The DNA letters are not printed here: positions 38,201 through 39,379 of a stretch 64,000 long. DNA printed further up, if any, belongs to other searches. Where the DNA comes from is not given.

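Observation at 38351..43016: Formate dehydrogenase alpha subunit split at the Fe-S/molybdopterin junction and encoded in permuted order around the NuoE/NuoF-like genes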

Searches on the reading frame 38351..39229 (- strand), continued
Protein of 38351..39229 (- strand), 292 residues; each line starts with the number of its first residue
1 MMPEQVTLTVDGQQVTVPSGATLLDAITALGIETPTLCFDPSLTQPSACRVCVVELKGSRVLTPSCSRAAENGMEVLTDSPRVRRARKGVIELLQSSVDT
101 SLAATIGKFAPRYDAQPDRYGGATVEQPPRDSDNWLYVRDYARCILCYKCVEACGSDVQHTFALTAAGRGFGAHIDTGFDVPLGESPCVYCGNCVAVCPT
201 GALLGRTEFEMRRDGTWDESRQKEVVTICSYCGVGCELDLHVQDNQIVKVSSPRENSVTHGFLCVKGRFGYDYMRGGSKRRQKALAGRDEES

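Call 8: find_homologous_proteins(query=window:38351-39229:-, max_evalue=1e-20)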
Query window:38351-39229:- (292 aa): 8000 proteins with E <= 1e-20 among 8000 candidates; the best 120 are listed.
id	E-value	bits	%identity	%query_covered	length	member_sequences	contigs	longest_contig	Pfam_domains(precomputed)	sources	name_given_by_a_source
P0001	4.8e-197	671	100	100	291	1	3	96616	PF13510.12,PF12837.13,PF00037.33,PF12838.13,PF22117.3,PF13237.12,PF13187.12,PF04879.22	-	-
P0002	4.9e-177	605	90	99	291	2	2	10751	PF13510.12,PF00037.33,PF12838.13,PF22117.3,PF13237.12,PF13187.12,PF04879.22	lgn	-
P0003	1.3e-176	604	89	100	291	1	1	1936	PF13510.12,PF12837.13,PF00037.33,PF13484.12,PF12838.13,PF22117.3,PF13187.12,PF04879.22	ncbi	-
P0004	8.4e-174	595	88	99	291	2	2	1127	PF13510.12,PF12837.13,PF00037.33,PF12838.13,PF22117.3,PF13237.12,PF13187.12,PF04879.22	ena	-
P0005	7.7e-173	592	88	100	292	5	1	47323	PF13510.12,PF00037.33,PF12838.13,PF22117.3,PF13237.12,PF13187.12,PF04879.22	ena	-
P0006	1.1e-172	591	88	99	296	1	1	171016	PF13510.12,PF00037.33,PF13484.12,PF12838.13,PF22117.3,PF13237.12,PF13183.12,PF13187.12,PF04879.22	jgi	jgi:predicted molibdopterin-dependent oxidoreductase YjgC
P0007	7.1e-170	582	86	99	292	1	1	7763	PF13510.12,PF00037.33,PF12838.13,PF22117.3,PF13187.12,PF04879.22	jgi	-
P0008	1.9e-167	574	87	99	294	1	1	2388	PF13510.12,PF12837.13,PF00037.33,PF12838.13,PF22117.3,PF13187.12,PF04879.22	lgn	-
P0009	1.3e-165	568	85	99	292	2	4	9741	PF13510.12,PF12837.13,PF00037.33,PF12838.13,PF22117.3,PF13237.12,PF13187.12,PF04879.22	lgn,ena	-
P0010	1.1e-163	562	83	99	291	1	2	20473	PF13510.12,PF00037.33,PF12838.13,PF22117.3,PF13237.12,PF13187.12,PF04879.22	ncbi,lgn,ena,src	-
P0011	3.3e-156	537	80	98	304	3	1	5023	PF13510.12,PF00037.33,PF12838.13,PF22117.3,PF13237.12,PF13187.12,PF04879.22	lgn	-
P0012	6.9e-151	520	77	97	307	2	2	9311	PF13510.12,PF12837.13,PF00037.33,PF12838.13,PF22117.3,PF13237.12,PF13187.12,PF04879.22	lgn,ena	-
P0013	2.3e-147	508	76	97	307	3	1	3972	PF13510.12,PF12837.13,PF00037.33,PF12838.13,PF22117.3,PF13237.12,PF13187.12,PF04879.22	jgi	jgi:predicted molibdopterin-dependent oxidoreductase YjgC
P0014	4.5e-146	504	75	97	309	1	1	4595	PF13510.12,PF12837.13,PF00037.33,PF13484.12,PF12838.13,PF22117.3,PF13237.12,PF13187.12,PF04879.22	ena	-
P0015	8.5e-142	490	74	93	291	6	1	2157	PF13510.12,PF00037.33,PF13484.12,PF12838.13,PF22117.3,PF13237.12,PF13187.12,PF04879.22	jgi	jgi:predicted molibdopterin-dependent oxidoreductase YjgC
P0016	1.2e-141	489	70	99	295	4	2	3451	PF13510.12,PF00037.33,PF13484.12,PF12838.13,PF22117.3,PF13237.12,PF13187.12,PF04879.22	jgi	jgi:predicted molibdopterin-dependent oxidoreductase YjgC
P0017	1.0e-140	486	71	98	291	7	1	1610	PF13510.12,PF00037.33,PF13484.12,PF12838.13,PF22117.3,PF13237.12,PF13187.12,PF04879.22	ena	-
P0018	5.3e-140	484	73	97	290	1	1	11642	PF13510.12,PF00037.33,PF13484.12,PF12838.13,PF22117.3,PF13237.12,PF13187.12,PF04879.22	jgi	jgi:predicted molibdopterin-dependent oxidoreductase YjgC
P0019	1.3e-139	483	73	96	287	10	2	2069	PF13510.12,PF00037.33,PF12838.13,PF22117.3,PF13237.12,PF13187.12,PF04879.22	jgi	jgi:predicted molibdopterin-dependent oxidoreductase YjgC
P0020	1.4e-139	482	73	97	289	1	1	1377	PF13510.12,PF00037.33,PF12838.13,PF22117.3,PF13187.12,PF04879.22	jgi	jgi:predicted molibdopterin-dependent oxidoreductase YjgC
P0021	1.5e-139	482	72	96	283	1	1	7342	PF13510.12,PF00037.33,PF12838.13,PF22117.3,PF13237.12,PF13187.12,PF04879.22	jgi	jgi:predicted molibdopterin-dependent oxidoreductase YjgC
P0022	2.2e-139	482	71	98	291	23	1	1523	PF13510.12,PF00037.33,PF12838.13,PF22117.3,PF13237.12,PF13187.12,PF04879.22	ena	-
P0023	3.9e-139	481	74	96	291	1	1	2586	PF13510.12,PF00037.33,PF13484.12,PF12838.13,PF22117.3,PF13237.12,PF13187.12,PF04879.22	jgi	jgi:predicted molibdopterin-dependent oxidoreductase YjgC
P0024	4.5e-139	481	71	100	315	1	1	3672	PF13510.12,PF00111.33,PF00037.33,PF12838.13,PF22117.3,PF04879.22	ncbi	-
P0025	7.9e-139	480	71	97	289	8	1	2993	PF13510.12,PF00037.33,PF13484.12,PF12838.13,PF22117.3,PF13237.12,PF13187.12,PF04879.22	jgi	jgi:predicted molibdopterin-dependent oxidoreductase YjgC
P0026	7.9e-139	480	73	97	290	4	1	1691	PF13510.12,PF00037.33,PF12838.13,PF22117.3,PF13187.12,PF04879.22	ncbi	-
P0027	2.3e-138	478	73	97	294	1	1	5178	PF13510.12,PF00037.33,PF12838.13,PF22117.3,PF13237.12,PF13187.12,PF04879.22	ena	-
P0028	2.8e-138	478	73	96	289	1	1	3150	PF13510.12,PF00037.33,PF12838.13,PF22117.3,PF13237.12,PF13187.12,PF04879.22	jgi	jgi:predicted molibdopterin-dependent oxidoreductase YjgC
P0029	8.6e-138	477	70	98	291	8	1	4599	PF13510.12,PF00037.33,PF12838.13,PF22117.3,PF13237.12,PF04879.22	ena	-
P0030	2.4e-137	475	70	96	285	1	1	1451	PF13510.12,PF00111.33,PF00037.33,PF12838.13,PF22117.3,PF13187.12,PF04879.22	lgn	-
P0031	3.0e-137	475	73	95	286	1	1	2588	PF13510.12,PF00037.33,PF13484.12,PF12838.13,PF22117.3,PF13237.12,PF13187.12,PF04879.22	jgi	jgi:predicted molibdopterin-dependent oxidoreductase YjgC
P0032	5.8e-137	474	72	95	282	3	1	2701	PF13510.12,PF00037.33,PF12838.13,PF22117.3,PF13237.12,PF13187.12,PF04879.22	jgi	-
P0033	7.8e-137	473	71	97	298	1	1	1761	PF13510.12,PF00037.33,PF13484.12,PF12838.13,PF22117.3,PF13237.12,PF13187.12,PF04879.22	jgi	jgi:predicted molibdopterin-dependent oxidoreductase YjgC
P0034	1.0e-136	473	71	100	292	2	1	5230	PF13510.12,PF00037.33,PF12838.13,PF22117.3,PF13237.12,PF04879.22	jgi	jgi:predicted molibdopterin-dependent oxidoreductase YjgC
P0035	1.3e-136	473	73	95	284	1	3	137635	PF13510.12,PF00037.33,PF13484.12,PF12838.13,PF22117.3,PF13237.12,PF13187.12,PF04879.22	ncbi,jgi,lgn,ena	jgi:predicted molibdopterin-dependent oxidoreductase YjgC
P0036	3.2e-136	471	71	97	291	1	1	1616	PF13510.12,PF00037.33,PF12838.13,PF13534.12,PF22117.3,PF13237.12,PF13187.12,PF04879.22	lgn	-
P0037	4.0e-136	471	71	99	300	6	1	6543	PF13510.12,PF00037.33,PF13484.12,PF12838.13,PF22117.3,PF13237.12,PF13187.12,PF04879.22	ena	-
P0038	6.9e-136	470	72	97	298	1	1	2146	PF13510.12,PF00037.33,PF12838.13,PF22117.3,PF13237.12,PF13187.12,PF04879.22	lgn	-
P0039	7.8e-136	470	73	96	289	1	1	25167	PF13510.12,PF00037.33,PF13484.12,PF12838.13,PF22117.3,PF13237.12,PF13187.12,PF04879.22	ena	-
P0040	2.3e-135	469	72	97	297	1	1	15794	PF13510.12,PF00111.33,PF00037.33,PF13484.12,PF12838.13,PF22117.3,PF13237.12,PF13187.12,PF04879.22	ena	-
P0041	2.8e-135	468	72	98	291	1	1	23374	PF13510.12,PF00037.33,PF12838.13,PF13534.12,PF22117.3,PF13237.12,PF13187.12,PF04879.22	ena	-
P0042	8.2e-135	467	72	93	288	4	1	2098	PF13510.12,PF00037.33,PF13484.12,PF12838.13,PF22117.3,PF13237.12,PF13187.12,PF04879.22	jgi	jgi:predicted molibdopterin-dependent oxidoreductase YjgC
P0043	1.4e-134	466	72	98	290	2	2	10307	PF13510.12,PF00037.33,PF12838.13,PF22117.3,PF13187.12,PF04879.22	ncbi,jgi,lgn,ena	-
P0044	1.8e-134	466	72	96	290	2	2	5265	PF13510.12,PF00037.33,PF13484.12,PF12838.13,PF22117.3,PF13237.12,PF13187.12,PF04879.22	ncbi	-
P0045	3.6e-134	465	71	97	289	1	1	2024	PF13510.12,PF00037.33,PF12838.13,PF22117.3,PF13237.12,PF13187.12,PF04879.22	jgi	jgi:predicted molibdopterin-dependent oxidoreductase YjgC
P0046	5.0e-134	464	70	100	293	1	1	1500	PF13510.12,PF00037.33,PF12838.13,PF22117.3,PF13237.12,PF13187.12,PF04879.22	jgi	jgi:predicted molibdopterin-dependent oxidoreductase YjgC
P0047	7.6e-134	464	72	96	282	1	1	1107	PF13510.12,PF00037.33,PF12838.13,PF22117.3,PF13237.12,PF13187.12,PF04879.22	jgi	jgi:predicted molibdopterin-dependent oxidoreductase YjgC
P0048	1.9e-133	462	71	97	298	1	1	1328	PF13510.12,PF00037.33,PF13484.12,PF12838.13,PF22117.3,PF13237.12,PF13187.12,PF04879.22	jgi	jgi:predicted molibdopterin-dependent oxidoreductase YjgC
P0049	2.1e-133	462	70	97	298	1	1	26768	PF13510.12,PF00037.33,PF13484.12,PF12838.13,PF22117.3,PF13237.12,PF13187.12,PF04879.22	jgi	jgi:predicted molibdopterin-dependent oxidoreductase YjgC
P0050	2.9e-133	462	71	96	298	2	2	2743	PF13510.12,PF00037.33,PF12838.13,PF22117.3,PF13237.12,PF13187.12,PF04879.22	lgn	-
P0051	2.3e-132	459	67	99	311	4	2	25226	PF13510.12,PF00037.33,PF13484.12,PF12838.13,PF22117.3,PF13237.12,PF04879.22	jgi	jgi:predicted molibdopterin-dependent oxidoreductase YjgC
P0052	6.7e-132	457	69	99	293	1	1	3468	PF13510.12,PF00037.33,PF12838.13,PF22117.3,PF13187.12,PF04879.22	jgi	jgi:predicted molibdopterin-dependent oxidoreductase YjgC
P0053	7.4e-132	457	72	93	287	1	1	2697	PF13510.12,PF00037.33,PF12838.13,PF22117.3,PF13237.12,PF13187.12,PF04879.22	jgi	jgi:predicted molibdopterin-dependent oxidoreductase YjgC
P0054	1.3e-131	456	70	97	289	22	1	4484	PF13510.12,PF00111.33,PF00037.33,PF13484.12,PF12838.13,PF22117.3,PF13187.12,PF04879.22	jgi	-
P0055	7.8e-130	450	82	81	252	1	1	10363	PF12837.13,PF00037.33,PF13484.12,PF12838.13,PF22117.3,PF13237.12,PF13183.12,PF13187.12,PF04879.22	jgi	jgi:predicted molibdopterin-dependent oxidoreductase YjgC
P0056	2.0e-129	449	68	97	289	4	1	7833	PF13510.12,PF00037.33,PF13484.12,PF12838.13,PF22117.3,PF13237.12,PF13187.12,PF04879.22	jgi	jgi:predicted molibdopterin-dependent oxidoreductase YjgC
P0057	6.1e-129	447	70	96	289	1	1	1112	PF13510.12,PF00037.33,PF12838.13,PF22117.3,PF13237.12,PF13187.12,PF04879.22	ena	-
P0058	4.6e-127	441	-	-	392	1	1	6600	PF13510.12,PF00037.33,PF13484.12,PF12838.13,PF22117.3,PF13237.12,PF13187.12,PF04879.22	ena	-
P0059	3.3e-124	432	69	95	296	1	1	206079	PF13510.12,PF00037.33,PF12838.13,PF22117.3,PF04879.22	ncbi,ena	-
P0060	1.4e-122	427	68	96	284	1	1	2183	PF13510.12,PF00037.33,PF12838.13,PF22117.3,PF13187.12,PF04879.22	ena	-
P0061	3.4e-121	422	68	96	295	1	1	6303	PF13510.12,PF00037.33,PF12838.13,PF22117.3,PF04879.22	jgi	jgi:predicted molibdopterin-dependent oxidoreductase YjgC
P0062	6.4e-119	415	67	97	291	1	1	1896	PF13510.12,PF00037.33,PF12838.13,PF22117.3,PF13237.12,PF04879.22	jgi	jgi:predicted molibdopterin-dependent oxidoreductase YjgC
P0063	6.0e-117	408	67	92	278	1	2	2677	PF13510.12,PF00037.33,PF12838.13,PF22117.3,PF13237.12,PF13187.12,PF04879.22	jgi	-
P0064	9.3e-117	408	66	92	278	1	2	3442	PF13510.12,PF00037.33,PF12838.13,PF22117.3,PF13237.12,PF04879.22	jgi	jgi:predicted molibdopterin-dependent oxidoreductase YjgC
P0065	1.0e-116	407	66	92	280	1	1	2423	PF13510.12,PF00037.33,PF12838.13,PF22117.3,PF13237.12,PF04879.22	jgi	jgi:predicted molibdopterin-dependent oxidoreductase YjgC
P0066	1.2e-116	407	65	94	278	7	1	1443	PF13510.12,PF00037.33,PF12838.13,PF22117.3,PF13237.12,PF13187.12,PF04879.22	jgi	-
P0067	2.5e-116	406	65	94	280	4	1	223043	PF13510.12,PF00037.33,PF12838.13,PF22117.3,PF13237.12,PF04879.22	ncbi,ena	-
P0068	5.3e-116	405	65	93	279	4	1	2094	PF13510.12,PF00037.33,PF12838.13,PF22117.3,PF13237.12,PF13187.12,PF04879.22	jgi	jgi:predicted molibdopterin-dependent oxidoreductase YjgC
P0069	8.5e-116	404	65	92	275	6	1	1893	PF13510.12,PF00037.33,PF12838.13,PF22117.3,PF13237.12,PF13187.12,PF04879.22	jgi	-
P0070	1.4e-115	404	65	95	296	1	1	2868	PF13510.12,PF00037.33,PF12838.13,PF22117.3,PF13187.12,PF04879.22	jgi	-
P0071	3.2e-115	402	66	92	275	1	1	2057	PF13510.12,PF00037.33,PF12838.13,PF22117.3,PF13237.12,PF04879.22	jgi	jgi:predicted molibdopterin-dependent oxidoreductase YjgC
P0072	4.8e-115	402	62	97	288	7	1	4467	PF13510.12,PF00037.33,PF12838.13,PF22117.3,PF13237.12,PF04879.22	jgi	jgi:predicted molibdopterin-dependent oxidoreductase YjgC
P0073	6.4e-115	401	64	92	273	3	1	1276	PF13510.12,PF00037.33,PF12838.13,PF22117.3,PF13237.12,PF04879.22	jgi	-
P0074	7.2e-115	401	65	92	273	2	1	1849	PF13510.12,PF00037.33,PF12838.13,PF22117.3,PF13237.12,PF13187.12,PF04879.22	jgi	jgi:predicted molibdopterin-dependent oxidoreductase YjgC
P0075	1.2e-114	401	66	91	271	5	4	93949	PF13510.12,PF00037.33,PF12838.13,PF22117.3,PF04879.22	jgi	jgi:predicted molibdopterin-dependent oxidoreductase YjgC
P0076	1.6e-114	400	65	92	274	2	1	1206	PF13510.12,PF00037.33,PF12838.13,PF22117.3,PF13237.12,PF13187.12,PF04879.22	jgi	-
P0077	2.4e-114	400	66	92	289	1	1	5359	PF13510.12,PF00037.33,PF12838.13,PF22117.3,PF13237.12,PF13187.12,PF04879.22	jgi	jgi:predicted molibdopterin-dependent oxidoreductase YjgC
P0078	6.3e-114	398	63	94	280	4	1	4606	PF13510.12,PF00037.33,PF12838.13,PF22117.3,PF13237.12,PF04879.22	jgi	-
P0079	8.5e-114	398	65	92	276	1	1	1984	PF13510.12,PF00037.33,PF13484.12,PF12838.13,PF22117.3,PF13237.12,PF04879.22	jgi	jgi:predicted molibdopterin-dependent oxidoreductase YjgC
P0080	5.0e-113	395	66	92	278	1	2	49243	PF13510.12,PF00037.33,PF13484.12,PF12838.13,PF22117.3,PF13187.12,PF04879.22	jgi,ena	-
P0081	1.7e-112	394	66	92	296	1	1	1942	PF13510.12,PF00037.33,PF12838.13,PF22117.3,PF13187.12,PF04879.22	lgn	-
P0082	3.1e-112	393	65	94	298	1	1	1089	PF13510.12,PF00037.33,PF12838.13,PF22117.3,PF13237.12,PF13187.12,PF04879.22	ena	-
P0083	4.8e-112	392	62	92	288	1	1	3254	PF13510.12,PF00037.33,PF12838.13,PF22117.3,PF13237.12,PF04879.22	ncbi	ncbi:MAG: 2Fe-2S iron-sulfur cluster-binding protein [Chloroflexota bacterium]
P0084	5.0e-112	392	65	92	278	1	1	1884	PF13510.12,PF00037.33,PF12838.13,PF22117.3,PF13237.12,PF13187.12,PF04879.22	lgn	-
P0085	5.2e-112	392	61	97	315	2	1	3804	PF13510.12,PF00037.33,PF13484.12,PF12838.13,PF22117.3,PF13237.12,PF13187.12,PF04879.22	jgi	jgi:predicted molibdopterin-dependent oxidoreductase YjgC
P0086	5.6e-112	392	61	97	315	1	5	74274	PF13510.12,PF00037.33,PF12838.13,PF22117.3,PF13237.12,PF13187.12,PF04879.22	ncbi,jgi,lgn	jgi:predicted molibdopterin-dependent oxidoreductase YjgC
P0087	5.7e-112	392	64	93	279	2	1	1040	PF13510.12,PF00037.33,PF12838.13,PF22117.3,PF13187.12,PF04879.22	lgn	-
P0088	1.5e-111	390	63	93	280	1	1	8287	PF13510.12,PF00037.33,PF12838.13,PF22117.3,PF13237.12,PF04879.22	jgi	jgi:predicted molibdopterin-dependent oxidoreductase YjgC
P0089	1.7e-111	390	64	93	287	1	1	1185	PF13510.12,PF00037.33,PF12838.13,PF22117.3,PF13237.12,PF13187.12,PF04879.22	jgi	jgi:predicted molibdopterin-dependent oxidoreductase YjgC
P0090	2.1e-111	390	64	93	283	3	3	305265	PF13510.12,PF00037.33,PF13484.12,PF12838.13,PF22117.3,PF13237.12,PF13187.12,PF04879.22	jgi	jgi:predicted molibdopterin-dependent oxidoreductase YjgC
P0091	2.2e-111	390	62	97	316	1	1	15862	PF13510.12,PF00037.33,PF12838.13,PF22117.3,PF13237.12,PF04879.22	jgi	jgi:predicted molibdopterin-dependent oxidoreductase YjgC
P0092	2.2e-111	390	64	93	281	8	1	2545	PF13510.12,PF00037.33,PF12838.13,PF22117.3,PF13187.12,PF04879.22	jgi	jgi:predicted molibdopterin-dependent oxidoreductase YjgC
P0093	2.5e-111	390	62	93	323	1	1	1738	PF13510.12,PF00037.33,PF13484.12,PF12838.13,PF22117.3,PF13237.12,PF13187.12,PF04879.22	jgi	jgi:predicted molibdopterin-dependent oxidoreductase YjgC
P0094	3.3e-111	389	62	94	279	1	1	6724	PF13510.12,PF00037.33,PF12838.13,PF22117.3,PF13237.12,PF04879.22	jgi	-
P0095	3.9e-111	389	64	93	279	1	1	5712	PF13510.12,PF00037.33,PF12838.13,PF22117.3,PF13187.12,PF04879.22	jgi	-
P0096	4.1e-111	389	60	97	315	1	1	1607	PF13510.12,PF00037.33,PF12838.13,PF22117.3,PF13237.12,PF13187.12,PF04879.22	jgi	jgi:predicted molibdopterin-dependent oxidoreductase YjgC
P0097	4.4e-111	389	63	93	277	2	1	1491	PF13510.12,PF00037.33,PF12838.13,PF22117.3,PF13187.12,PF04879.22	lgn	-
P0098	5.2e-111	389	63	92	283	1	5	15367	PF13510.12,PF00037.33,PF12838.13,PF22117.3,PF13237.12,PF13187.12,PF04879.22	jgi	jgi:predicted molibdopterin-dependent oxidoreductase YjgC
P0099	5.5e-111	389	60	97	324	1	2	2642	PF13510.12,PF00037.33,PF12838.13,PF22117.3,PF13237.12,PF13187.12,PF04879.22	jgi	jgi:predicted molibdopterin-dependent oxidoreductase YjgC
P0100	5.5e-111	389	62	93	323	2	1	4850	PF13510.12,PF00037.33,PF13484.12,PF12838.13,PF22117.3,PF13237.12,PF13187.12,PF04879.22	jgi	jgi:predicted molibdopterin-dependent oxidoreductase YjgC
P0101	6.3e-111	388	62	93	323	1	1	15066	PF13510.12,PF00037.33,PF13484.12,PF12838.13,PF22117.3,PF13237.12,PF13187.12,PF04879.22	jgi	jgi:predicted molibdopterin-dependent oxidoreductase YjgC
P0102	7.0e-111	388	61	98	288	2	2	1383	PF13510.12,PF00037.33,PF12838.13,PF22117.3,PF13237.12,PF13187.12,PF04879.22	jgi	jgi:predicted molibdopterin-dependent oxidoreductase YjgC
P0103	8.6e-111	388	63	93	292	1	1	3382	PF13510.12,PF00037.33,PF12838.13,PF22117.3,PF13237.12,PF04879.22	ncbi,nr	ncbi:MAG: (2Fe-2S)-binding protein [Candidatus Eremiobacteraeota bacterium]|nr:(2Fe-2S)-binding prot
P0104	9.8e-111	388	62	93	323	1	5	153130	PF13510.12,PF00037.33,PF13484.12,PF12838.13,PF22117.3,PF13237.12,PF13187.12,PF04879.22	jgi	jgi:predicted molibdopterin-dependent oxidoreductase YjgC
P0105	1.1e-110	388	64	92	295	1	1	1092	PF13510.12,PF00037.33,PF12838.13,PF22117.3,PF13187.12,PF04879.22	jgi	jgi:predicted molibdopterin-dependent oxidoreductase YjgC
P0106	1.2e-110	387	63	96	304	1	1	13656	PF13510.12,PF00037.33,PF13484.12,PF12838.13,PF22117.3,PF13237.12,PF13187.12,PF04879.22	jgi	jgi:predicted molibdopterin-dependent oxidoreductase YjgC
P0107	1.4e-110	387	62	93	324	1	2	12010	PF13510.12,PF00037.33,PF13484.12,PF12838.13,PF22117.3,PF13237.12,PF13187.12,PF04879.22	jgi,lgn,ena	-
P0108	1.7e-110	387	60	97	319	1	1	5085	PF13510.12,PF00037.33,PF13484.12,PF12838.13,PF22117.3,PF13237.12,PF04879.22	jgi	jgi:predicted molibdopterin-dependent oxidoreductase YjgC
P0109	1.7e-110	387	66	93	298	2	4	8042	PF13510.12,PF00037.33,PF12838.13,PF22117.3,PF13237.12,PF13187.12,PF04879.22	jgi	jgi:predicted molibdopterin-dependent oxidoreductase YjgC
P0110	1.8e-110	387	64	91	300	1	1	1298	PF13510.12,PF00037.33,PF12838.13,PF22117.3,PF13237.12,PF13187.12,PF04879.22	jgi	-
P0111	2.0e-110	387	63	94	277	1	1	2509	PF13510.12,PF00037.33,PF12838.13,PF22117.3,PF13237.12,PF13187.12,PF04879.22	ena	-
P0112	2.3e-110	387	64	92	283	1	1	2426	PF13510.12,PF00037.33,PF12838.13,PF22117.3,PF13237.12,PF13187.12,PF04879.22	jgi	jgi:predicted molibdopterin-dependent oxidoreductase YjgC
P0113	2.8e-110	386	61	94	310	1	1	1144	PF13510.12,PF00037.33,PF12838.13,PF22117.3,PF13237.12,PF13187.12,PF04879.22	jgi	jgi:predicted molibdopterin-dependent oxidoreductase YjgC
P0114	3.0e-110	386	62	96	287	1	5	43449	PF13510.12,PF00037.33,PF12838.13,PF22117.3,PF13187.12,PF04879.22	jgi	jgi:predicted molibdopterin-dependent oxidoreductase YjgC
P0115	3.1e-110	386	64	93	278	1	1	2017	PF13510.12,PF00037.33,PF13484.12,PF12838.13,PF22117.3,PF13237.12,PF13187.12,PF04879.22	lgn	-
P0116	3.1e-110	386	65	92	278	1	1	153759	PF13510.12,PF12837.13,PF00037.33,PF12838.13,PF22117.3,PF13237.12,PF13187.12,PF04879.22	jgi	jgi:predicted molibdopterin-dependent oxidoreductase YjgC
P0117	3.1e-110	386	63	94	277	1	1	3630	PF13510.12,PF00037.33,PF12838.13,PF22117.3,PF13237.12,PF13187.12,PF04879.22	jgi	jgi:predicted molibdopterin-dependent oxidoreductase YjgC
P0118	3.3e-110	386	63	93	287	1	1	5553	PF13510.12,PF00037.33,PF12838.13,PF22117.3,PF13237.12,PF13187.12,PF04879.22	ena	-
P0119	4.1e-110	386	63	93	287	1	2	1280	PF13510.12,PF00037.33,PF12838.13,PF22117.3,PF13237.12,PF13187.12,PF04879.22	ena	-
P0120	4.3e-110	386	63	93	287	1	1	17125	PF13510.12,PF00037.33,PF12838.13,PF22117.3,PF13237.12,PF13187.12,PF04879.22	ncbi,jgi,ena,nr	ncbi:MAG: 2Fe-2S iron-sulfur cluster binding domain-containing protein [Actinobacteria bacterium]|nr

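Call 10: find_encoding_contigs(protein=P0059, flank=8000, max_places=2)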
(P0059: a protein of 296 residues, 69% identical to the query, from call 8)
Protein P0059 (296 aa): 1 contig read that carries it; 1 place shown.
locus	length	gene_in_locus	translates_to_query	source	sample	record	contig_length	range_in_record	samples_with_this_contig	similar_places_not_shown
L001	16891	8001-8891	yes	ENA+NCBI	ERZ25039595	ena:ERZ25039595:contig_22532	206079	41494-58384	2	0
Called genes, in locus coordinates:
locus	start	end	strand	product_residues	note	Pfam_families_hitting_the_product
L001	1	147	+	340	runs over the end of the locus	PF00226:DnaJ, PF01556:DnaJ_C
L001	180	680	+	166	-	PF00376:MerR, PF13411:MerR_1, PF13591:MerR_2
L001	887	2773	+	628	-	PF02861:Clp_N, PF05621:TniB (faint), PF13191:AAA_16 (weak), PF23569:NBD_SMAX1, PF00004:AAA, PF17871:AAA_lid_9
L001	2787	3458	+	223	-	PF07724:AAA_2, PF07728:AAA_5, PF10431:ClpB_D2-small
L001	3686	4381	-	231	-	-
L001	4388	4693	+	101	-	PF00384:Molybdopterin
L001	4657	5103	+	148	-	PF00384:Molybdopterin (weak)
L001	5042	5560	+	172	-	PF00384:Molybdopterin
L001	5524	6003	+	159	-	PF01568:Molydop_binding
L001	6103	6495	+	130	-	PF01257:2Fe-2S_thioredx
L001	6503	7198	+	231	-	PF01257:2Fe-2S_thioredx, PF01512:Complex1_51K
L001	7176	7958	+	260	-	PF01512:Complex1_51K, PF10531:SLBB, PF22461:SLBB_2, PF10589:NADH_4Fe-4S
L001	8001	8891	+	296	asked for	PF13510:Fer2_4, PF00037:Fer4 (faint), PF22117:Fer4_Nqo3 (weak), PF12838:Fer4_7, PF04879:Molybdop_Fe4S4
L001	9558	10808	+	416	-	PF05239:PRC (faint), PF03448:MgtE_N, PF00571:CBS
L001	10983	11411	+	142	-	-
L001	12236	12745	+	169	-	PF03328:HpcH_HpaI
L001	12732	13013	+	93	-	-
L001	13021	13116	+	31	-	-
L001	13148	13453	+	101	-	PF00389:2-Hacid_dh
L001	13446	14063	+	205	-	PF02826:2-Hacid_dh_C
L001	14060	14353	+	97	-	-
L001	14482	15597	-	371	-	PF00089:Trypsin, PF13365:Trypsin_2, PF00595:PDZ, PF13180:PDZ_2, PF17820:PDZ_6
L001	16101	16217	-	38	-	-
